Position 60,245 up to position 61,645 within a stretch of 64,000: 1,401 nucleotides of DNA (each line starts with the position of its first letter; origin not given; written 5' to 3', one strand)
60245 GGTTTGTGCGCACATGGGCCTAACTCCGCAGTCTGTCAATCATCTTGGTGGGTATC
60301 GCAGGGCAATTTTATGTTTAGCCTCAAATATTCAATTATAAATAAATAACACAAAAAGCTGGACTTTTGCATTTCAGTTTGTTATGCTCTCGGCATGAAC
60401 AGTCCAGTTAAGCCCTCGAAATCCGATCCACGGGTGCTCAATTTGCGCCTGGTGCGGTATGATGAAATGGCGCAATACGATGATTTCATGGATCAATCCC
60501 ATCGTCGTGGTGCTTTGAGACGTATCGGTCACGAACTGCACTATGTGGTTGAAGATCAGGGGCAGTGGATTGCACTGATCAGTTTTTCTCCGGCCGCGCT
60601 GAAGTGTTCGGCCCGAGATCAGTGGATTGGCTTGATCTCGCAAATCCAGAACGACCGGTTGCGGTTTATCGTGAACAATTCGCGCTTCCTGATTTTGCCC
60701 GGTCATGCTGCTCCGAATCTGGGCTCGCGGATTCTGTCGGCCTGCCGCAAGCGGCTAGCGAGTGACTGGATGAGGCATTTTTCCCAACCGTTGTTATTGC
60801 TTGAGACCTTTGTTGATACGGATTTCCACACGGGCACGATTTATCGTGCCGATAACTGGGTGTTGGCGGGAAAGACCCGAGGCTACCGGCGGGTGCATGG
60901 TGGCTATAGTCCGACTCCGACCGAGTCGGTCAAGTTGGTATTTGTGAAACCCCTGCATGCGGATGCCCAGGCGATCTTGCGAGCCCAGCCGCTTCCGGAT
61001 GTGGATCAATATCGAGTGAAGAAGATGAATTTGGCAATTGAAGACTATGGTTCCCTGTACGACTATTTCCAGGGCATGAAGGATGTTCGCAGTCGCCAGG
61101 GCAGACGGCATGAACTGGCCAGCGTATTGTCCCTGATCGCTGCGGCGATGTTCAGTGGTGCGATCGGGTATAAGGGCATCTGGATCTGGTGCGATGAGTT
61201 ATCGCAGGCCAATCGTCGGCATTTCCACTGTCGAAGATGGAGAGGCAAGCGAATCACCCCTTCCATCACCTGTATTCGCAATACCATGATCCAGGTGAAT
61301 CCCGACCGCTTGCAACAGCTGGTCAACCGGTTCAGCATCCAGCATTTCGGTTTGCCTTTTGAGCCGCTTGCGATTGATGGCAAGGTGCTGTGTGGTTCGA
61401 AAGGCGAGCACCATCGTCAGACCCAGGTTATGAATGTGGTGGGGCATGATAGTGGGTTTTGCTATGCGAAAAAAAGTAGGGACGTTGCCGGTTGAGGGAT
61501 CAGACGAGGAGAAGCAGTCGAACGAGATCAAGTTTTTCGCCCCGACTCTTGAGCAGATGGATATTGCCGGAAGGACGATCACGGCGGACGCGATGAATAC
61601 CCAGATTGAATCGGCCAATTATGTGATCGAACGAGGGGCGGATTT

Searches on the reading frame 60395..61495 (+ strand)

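Call 89: search_protein_families(library=pfam, proteins=[window:60395-61495:+], max_evalue=0.001)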
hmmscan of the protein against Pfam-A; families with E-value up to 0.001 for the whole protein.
window:60395-61495:+ (366 aa): 2 families
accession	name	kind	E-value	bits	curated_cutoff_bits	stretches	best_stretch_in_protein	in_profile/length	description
PF14236.12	DruA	-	2.3e-20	73.4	27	1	25-168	62-224/297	Druantia protein DruA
PF13808.11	DDE_Tnp_1_assoc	-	2.1e-13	50.6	32.3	1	223-313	2-87/88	DDE_Tnp_1-associated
